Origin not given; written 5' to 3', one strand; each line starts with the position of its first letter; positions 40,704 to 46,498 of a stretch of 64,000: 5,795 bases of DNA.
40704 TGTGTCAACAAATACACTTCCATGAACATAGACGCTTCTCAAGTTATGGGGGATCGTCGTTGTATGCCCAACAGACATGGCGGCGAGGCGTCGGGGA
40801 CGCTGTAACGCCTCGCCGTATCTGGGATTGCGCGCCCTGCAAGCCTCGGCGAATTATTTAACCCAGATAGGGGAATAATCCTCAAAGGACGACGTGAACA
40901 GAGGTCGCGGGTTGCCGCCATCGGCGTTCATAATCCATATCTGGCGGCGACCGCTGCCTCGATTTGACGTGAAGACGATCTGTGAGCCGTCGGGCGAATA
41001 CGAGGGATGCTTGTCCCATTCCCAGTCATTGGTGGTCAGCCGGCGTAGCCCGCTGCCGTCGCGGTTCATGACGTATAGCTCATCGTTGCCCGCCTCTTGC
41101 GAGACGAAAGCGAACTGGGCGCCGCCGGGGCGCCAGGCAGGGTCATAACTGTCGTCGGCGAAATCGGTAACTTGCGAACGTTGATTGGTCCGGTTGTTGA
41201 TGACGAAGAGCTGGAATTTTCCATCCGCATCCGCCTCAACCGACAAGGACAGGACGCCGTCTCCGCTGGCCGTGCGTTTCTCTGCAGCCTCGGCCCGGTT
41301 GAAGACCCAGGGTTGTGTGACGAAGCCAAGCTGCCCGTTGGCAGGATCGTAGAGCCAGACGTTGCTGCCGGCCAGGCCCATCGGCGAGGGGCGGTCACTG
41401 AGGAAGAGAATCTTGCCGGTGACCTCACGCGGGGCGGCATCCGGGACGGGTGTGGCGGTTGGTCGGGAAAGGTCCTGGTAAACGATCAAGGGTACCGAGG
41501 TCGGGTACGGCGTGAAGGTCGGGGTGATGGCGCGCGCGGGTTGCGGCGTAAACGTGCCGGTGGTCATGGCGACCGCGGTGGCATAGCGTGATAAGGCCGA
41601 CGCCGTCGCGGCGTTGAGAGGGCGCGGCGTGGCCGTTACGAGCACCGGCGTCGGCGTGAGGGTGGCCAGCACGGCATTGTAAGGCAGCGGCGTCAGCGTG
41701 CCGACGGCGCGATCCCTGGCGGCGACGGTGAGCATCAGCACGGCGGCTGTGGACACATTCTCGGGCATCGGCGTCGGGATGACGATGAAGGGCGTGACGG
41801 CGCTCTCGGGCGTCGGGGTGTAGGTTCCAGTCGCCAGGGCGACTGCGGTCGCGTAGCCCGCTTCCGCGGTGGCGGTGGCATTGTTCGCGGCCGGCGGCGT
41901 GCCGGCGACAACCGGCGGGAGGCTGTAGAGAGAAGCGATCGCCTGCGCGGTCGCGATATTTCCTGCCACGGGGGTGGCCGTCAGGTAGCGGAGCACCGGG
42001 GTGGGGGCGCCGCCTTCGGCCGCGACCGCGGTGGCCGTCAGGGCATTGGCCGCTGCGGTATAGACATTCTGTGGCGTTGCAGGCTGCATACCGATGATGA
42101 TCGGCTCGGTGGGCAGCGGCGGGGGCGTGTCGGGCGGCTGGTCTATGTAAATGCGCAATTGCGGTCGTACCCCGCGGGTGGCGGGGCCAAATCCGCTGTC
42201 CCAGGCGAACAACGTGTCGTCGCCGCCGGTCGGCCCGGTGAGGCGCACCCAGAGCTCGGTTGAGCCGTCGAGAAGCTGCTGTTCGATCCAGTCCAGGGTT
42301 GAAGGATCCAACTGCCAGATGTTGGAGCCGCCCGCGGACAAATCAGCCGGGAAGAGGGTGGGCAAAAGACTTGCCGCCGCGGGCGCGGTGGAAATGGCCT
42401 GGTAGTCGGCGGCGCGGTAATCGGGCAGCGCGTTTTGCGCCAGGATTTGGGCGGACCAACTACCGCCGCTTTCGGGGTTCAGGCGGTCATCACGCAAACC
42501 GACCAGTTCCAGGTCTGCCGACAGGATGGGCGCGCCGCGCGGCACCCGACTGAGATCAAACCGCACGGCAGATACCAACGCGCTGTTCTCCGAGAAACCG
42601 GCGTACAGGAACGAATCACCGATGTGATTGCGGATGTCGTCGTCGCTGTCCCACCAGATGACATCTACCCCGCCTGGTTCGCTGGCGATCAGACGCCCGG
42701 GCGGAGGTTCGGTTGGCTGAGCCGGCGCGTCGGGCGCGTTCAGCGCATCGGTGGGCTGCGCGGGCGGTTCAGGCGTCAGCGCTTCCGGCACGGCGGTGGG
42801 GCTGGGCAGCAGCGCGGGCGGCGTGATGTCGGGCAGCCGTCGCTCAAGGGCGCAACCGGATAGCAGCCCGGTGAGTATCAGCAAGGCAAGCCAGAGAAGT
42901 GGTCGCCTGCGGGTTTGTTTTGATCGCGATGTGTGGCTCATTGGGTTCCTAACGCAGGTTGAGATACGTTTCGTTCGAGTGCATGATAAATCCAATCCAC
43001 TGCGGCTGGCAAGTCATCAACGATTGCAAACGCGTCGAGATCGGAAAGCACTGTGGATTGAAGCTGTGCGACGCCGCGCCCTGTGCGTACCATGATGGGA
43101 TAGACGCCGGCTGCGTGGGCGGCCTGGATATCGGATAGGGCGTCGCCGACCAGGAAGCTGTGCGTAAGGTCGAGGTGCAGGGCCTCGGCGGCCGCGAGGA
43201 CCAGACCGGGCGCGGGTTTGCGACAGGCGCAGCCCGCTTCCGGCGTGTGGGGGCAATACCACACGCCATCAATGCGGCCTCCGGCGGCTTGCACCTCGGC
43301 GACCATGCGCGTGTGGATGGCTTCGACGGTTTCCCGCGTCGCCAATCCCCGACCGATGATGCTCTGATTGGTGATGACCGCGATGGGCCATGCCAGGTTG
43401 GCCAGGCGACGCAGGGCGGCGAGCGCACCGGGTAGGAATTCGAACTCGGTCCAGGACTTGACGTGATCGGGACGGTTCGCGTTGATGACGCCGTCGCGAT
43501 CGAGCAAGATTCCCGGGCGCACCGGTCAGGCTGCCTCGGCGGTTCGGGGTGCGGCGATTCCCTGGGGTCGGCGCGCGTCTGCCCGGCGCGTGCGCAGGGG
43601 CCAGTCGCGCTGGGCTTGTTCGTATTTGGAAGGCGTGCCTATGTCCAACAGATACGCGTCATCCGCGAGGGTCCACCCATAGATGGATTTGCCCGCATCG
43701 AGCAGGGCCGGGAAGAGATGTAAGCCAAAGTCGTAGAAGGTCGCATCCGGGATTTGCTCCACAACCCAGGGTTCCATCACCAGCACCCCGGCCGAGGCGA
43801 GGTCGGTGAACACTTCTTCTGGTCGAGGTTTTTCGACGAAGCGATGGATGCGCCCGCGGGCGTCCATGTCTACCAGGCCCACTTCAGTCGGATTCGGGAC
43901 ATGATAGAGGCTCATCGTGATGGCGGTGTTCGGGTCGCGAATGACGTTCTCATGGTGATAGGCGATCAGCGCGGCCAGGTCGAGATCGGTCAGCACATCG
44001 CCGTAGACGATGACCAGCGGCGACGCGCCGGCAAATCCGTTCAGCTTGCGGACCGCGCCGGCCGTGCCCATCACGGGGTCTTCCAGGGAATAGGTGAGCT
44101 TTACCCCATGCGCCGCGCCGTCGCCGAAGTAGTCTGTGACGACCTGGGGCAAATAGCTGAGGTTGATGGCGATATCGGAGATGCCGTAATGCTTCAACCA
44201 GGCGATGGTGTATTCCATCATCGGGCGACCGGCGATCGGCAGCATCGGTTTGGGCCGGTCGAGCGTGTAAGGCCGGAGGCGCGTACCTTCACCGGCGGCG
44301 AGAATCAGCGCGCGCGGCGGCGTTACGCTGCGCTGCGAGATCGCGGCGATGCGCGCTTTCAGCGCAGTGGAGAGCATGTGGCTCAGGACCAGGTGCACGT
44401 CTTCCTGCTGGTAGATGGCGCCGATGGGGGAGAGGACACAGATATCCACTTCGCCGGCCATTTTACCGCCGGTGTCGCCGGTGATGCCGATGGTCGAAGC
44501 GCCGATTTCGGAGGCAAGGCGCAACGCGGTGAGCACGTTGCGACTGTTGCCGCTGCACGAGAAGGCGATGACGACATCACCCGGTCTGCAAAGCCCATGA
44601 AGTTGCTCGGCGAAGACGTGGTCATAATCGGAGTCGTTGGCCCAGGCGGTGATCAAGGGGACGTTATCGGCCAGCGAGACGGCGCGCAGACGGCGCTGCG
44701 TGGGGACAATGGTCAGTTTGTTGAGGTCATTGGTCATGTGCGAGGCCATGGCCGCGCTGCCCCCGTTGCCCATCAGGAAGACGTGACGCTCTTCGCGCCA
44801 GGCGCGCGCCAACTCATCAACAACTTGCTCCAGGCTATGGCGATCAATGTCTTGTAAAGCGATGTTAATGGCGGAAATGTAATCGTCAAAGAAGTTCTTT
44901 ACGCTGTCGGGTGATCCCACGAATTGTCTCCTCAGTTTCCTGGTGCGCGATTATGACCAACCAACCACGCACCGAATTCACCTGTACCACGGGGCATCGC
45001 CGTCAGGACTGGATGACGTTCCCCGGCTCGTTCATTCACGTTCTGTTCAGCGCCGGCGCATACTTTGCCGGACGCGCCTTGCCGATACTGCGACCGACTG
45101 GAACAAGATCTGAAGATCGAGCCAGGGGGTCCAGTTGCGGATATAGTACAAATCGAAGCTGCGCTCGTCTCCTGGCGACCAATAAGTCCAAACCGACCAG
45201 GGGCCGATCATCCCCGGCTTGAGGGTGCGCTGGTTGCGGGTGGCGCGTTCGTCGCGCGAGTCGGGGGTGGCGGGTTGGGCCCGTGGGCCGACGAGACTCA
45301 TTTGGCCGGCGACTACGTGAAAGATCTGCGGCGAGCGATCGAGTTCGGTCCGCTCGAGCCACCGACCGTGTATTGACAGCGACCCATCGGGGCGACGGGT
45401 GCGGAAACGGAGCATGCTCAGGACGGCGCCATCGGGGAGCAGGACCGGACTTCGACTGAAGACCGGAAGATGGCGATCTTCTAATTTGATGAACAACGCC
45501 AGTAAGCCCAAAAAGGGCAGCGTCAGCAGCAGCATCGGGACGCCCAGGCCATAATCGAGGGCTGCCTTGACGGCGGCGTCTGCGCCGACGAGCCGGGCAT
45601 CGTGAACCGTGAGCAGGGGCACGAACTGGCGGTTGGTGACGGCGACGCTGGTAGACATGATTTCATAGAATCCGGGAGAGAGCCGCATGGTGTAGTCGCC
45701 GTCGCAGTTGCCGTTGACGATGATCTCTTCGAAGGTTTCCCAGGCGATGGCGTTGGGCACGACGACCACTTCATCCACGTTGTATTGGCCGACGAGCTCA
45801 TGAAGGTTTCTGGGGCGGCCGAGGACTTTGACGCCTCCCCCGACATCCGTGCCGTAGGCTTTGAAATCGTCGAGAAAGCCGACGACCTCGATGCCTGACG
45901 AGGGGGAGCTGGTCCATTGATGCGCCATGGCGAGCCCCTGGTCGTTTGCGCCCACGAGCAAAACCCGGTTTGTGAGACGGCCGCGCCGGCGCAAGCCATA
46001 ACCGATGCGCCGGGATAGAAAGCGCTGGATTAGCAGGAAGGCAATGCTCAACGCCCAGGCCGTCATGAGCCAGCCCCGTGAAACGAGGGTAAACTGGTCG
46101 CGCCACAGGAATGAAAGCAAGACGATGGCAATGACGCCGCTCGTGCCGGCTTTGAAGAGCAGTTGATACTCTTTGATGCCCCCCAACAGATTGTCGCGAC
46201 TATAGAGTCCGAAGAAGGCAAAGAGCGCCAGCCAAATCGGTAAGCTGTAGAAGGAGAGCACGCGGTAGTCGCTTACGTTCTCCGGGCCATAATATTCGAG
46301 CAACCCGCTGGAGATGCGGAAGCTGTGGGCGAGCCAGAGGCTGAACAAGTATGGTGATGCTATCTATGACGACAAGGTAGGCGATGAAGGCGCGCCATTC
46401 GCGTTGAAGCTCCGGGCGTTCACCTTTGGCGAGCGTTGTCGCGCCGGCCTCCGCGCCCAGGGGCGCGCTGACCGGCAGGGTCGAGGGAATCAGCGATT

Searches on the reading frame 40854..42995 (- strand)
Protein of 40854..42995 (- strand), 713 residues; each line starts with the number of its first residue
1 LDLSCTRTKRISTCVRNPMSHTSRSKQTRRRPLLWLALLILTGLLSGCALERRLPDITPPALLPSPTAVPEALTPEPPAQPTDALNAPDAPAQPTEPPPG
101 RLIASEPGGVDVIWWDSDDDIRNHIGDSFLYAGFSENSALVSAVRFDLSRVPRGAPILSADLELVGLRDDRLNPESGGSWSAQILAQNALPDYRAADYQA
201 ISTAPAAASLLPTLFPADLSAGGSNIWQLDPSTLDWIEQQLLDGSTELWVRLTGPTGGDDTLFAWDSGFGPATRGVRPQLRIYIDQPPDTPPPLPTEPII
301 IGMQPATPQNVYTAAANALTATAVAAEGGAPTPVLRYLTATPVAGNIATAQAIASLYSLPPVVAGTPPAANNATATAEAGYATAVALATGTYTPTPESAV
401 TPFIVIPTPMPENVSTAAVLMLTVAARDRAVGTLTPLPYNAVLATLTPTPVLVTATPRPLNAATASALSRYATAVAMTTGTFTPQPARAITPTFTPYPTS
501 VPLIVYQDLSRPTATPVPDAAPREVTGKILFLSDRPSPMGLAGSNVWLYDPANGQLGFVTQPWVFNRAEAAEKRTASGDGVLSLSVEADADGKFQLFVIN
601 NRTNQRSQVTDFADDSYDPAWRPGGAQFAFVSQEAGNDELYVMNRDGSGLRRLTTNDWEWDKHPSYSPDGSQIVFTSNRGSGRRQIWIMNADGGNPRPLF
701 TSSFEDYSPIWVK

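Call 69: search_protein_families(library=pfam, proteins=[window:40854-42995:-], max_evalue=0.00001)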
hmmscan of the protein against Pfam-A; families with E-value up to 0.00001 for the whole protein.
window:40854-42995:- (713 aa): 2 families
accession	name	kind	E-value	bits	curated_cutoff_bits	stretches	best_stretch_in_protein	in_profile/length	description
PF07676.18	PD40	-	1.1e-12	47.9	20.9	1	655-688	5-38/38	WD40-like Beta Propeller Repeat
PF00930.27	DPPIV_N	-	9.7e-07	28.3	22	1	622-706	244-330/354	Dipeptidyl peptidase IV (DPP IV) N-terminal region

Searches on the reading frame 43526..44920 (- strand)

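Call 42: search_protein_families(library=pfam, proteins=[window:43526-44920:-], max_evalue=0.0001)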
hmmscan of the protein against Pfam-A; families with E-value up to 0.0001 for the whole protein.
window:43526-44920:- (464 aa): 4 families
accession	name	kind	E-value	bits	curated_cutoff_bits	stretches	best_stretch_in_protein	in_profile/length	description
PF00483.29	NTP_transferase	-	7.2e-38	131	21.2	1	204-439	2-241/245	Nucleotidyl transferase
PF13580.11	SIS_2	-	4.3e-18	66.1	27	1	14-148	5-138/138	SIS domain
PF12804.13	NTP_transf_3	-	6.4e-11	43.1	27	1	204-320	1-109/160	MobA-like NTP transferase domain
PF01380.27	SIS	-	8.3e-11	42.3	25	1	103-170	43-110/131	SIS domain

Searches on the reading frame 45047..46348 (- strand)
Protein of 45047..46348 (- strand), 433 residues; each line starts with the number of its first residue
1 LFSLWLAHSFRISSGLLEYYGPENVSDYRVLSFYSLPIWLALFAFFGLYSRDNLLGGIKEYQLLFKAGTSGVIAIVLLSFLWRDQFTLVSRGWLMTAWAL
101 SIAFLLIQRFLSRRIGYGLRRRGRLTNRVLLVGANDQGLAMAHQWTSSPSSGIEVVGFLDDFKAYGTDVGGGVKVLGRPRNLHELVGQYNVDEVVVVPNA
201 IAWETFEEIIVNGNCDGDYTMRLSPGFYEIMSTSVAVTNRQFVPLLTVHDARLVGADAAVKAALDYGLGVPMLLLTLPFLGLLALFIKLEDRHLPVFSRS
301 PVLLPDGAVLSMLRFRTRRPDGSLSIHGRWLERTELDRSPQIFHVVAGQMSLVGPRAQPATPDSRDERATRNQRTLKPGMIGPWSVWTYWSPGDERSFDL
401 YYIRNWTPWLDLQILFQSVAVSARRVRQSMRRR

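Call 42: search_protein_families(library=pfam, proteins=[window:45047-46348:-], max_evalue=0.0001)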
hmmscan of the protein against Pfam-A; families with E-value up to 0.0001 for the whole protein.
window:45047-46348:- (433 aa): 2 families
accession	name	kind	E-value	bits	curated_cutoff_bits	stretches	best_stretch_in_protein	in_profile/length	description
PF02397.22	Bac_transf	-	9.9e-28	97.3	27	1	261-421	1-176/179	Bacterial sugar transferase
PF13727.12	CoA_binding_3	-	2.2e-17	64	25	1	45-196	2-147/175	CoA-binding domain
